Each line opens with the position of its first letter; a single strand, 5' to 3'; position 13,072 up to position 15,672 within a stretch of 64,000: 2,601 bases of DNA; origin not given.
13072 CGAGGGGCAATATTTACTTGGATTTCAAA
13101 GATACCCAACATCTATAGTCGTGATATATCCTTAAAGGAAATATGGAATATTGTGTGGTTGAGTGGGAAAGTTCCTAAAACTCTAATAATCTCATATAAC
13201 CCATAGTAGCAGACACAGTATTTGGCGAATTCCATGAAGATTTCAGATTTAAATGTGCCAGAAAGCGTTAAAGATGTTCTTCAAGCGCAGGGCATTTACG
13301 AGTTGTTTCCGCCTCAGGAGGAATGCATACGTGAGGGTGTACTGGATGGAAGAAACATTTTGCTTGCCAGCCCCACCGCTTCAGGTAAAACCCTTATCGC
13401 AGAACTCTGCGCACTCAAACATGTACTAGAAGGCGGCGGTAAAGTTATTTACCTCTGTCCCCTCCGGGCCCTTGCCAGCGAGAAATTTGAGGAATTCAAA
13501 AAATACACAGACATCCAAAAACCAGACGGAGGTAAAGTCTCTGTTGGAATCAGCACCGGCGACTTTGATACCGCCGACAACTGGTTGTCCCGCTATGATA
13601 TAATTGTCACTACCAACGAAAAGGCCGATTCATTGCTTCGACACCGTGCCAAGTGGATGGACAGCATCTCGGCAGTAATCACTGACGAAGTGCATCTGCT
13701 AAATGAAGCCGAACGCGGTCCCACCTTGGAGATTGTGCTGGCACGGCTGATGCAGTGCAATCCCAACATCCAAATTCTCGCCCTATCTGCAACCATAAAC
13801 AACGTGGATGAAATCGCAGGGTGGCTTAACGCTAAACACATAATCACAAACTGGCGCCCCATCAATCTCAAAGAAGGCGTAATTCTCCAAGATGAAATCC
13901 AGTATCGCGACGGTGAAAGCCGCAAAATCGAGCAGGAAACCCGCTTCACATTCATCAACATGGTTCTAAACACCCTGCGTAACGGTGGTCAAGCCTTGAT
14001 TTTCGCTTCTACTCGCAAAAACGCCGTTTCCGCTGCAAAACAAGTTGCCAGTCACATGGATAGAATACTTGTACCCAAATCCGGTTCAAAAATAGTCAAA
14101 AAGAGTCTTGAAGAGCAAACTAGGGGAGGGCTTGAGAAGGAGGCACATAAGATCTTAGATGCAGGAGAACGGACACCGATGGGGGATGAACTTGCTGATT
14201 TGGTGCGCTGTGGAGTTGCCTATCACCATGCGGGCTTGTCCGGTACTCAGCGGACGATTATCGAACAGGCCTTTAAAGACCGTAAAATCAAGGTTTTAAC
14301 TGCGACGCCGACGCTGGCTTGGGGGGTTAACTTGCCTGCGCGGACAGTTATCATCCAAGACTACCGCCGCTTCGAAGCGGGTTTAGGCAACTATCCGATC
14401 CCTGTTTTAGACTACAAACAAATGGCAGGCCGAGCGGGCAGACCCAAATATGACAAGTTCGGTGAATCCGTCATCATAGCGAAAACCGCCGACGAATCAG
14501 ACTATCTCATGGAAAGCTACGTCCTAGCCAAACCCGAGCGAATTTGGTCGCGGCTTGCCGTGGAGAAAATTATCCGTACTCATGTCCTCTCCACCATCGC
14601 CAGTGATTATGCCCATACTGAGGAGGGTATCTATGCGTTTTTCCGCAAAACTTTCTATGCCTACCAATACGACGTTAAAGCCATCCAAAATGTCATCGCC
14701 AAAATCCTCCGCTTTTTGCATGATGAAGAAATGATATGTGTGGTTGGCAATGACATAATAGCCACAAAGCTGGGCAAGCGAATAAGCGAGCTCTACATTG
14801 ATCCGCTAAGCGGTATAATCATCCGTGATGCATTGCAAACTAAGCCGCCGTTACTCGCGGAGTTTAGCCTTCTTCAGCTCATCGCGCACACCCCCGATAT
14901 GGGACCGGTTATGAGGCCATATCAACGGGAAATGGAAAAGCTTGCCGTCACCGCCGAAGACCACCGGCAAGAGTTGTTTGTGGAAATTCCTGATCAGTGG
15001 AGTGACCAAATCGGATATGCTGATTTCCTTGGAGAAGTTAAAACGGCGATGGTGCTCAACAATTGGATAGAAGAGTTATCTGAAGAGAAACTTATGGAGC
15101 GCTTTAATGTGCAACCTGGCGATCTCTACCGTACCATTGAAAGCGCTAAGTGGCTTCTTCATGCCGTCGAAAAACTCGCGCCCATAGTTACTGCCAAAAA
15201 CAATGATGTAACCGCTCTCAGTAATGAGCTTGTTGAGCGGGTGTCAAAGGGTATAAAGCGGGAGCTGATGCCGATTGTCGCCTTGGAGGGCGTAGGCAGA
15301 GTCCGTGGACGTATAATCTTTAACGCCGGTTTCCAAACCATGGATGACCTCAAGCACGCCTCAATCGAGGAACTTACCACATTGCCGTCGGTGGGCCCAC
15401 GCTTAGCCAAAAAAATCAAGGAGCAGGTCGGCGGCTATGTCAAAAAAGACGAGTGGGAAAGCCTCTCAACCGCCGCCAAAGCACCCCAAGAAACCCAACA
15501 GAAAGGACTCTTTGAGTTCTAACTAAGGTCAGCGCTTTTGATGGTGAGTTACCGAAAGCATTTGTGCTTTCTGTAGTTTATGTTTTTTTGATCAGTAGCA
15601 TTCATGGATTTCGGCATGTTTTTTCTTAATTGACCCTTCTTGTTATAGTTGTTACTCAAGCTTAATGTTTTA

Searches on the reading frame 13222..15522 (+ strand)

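Call 8: search_protein_families(library=ncbifam, max_evalue=0.001, proteins=[window:13222-15522:+])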
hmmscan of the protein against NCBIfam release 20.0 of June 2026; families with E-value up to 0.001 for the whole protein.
window:13222-15522:+ (766 aa): 26 families (the best 25 are shown)
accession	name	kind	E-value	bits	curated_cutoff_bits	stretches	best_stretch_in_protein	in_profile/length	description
NF002654.0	PRK02362.1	equivalog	1.5e-256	853.4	887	1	5-762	1-734/739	ATP-dependent DNA helicase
NF001308.0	PRK00254.1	equivalog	2.8e-196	653.9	1216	1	5-737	1-699/720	ATP-dependent DNA helicase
NF040935.1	helicase_Hel308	equivalog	1.5e-186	621.6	1200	1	4-712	3-678/704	ATP-dependent DNA helicase Hel308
NF002251.0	PRK01172.1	equivalog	3.5e-150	501.4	891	1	5-732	1-661/674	ATP-dependent DNA helicase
TIGR04121.1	DEXH_lig_assoc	equivalog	6.5e-35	120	850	2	18-279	5-272/804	ligase-associated DNA damage response DEXH box helicase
NF010338.0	PRK13767.1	equivalog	2.8e-22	78.8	849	1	27-307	33-336/877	ATP-dependent helicase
TIGR03817.1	DECH_helic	hypoth_equivalog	8.9e-14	50.7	874.1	1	12-280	21-296/742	helicase/secretion neighborhood putative DEAH-box helicase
NF007284.0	PRK09751.1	equivalog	1.1e-13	49.4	1496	1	44-213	45-238/1538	ATP-dependent helicase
NF010337.0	PRK13766.1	equivalog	1.5e-10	39.9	610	1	44-158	31-142/781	Hef nuclease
NF053631.1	RNA_helic_CshA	equivalog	6.7e-09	35.1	646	1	8-267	2-249/434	degradosome RNA helicase CshA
TIGR01587.1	cas3_core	equivalog_domain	5.9e-08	32.2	102.45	1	149-276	125-243/358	CRISPR-associated helicase Cas3'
NF008279.0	PRK11057.1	equivalog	9e-08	31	1015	0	331-409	262-331/608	ATP-dependent DNA helicase RecQ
TIGR00614.1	recQ_fam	subfamily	1.1e-07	31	219.8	0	331-408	253-320/470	RecQ family ATP-dependent DNA helicase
TIGR01389.1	recQ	equivalog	3.4e-07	29.1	640.2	0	332-408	251-318/591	DNA helicase RecQ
NF008394.0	PRK11192.1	equivalog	1.3e-06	27.5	507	1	5-193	3-191/441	ATP-dependent RNA helicase SrmB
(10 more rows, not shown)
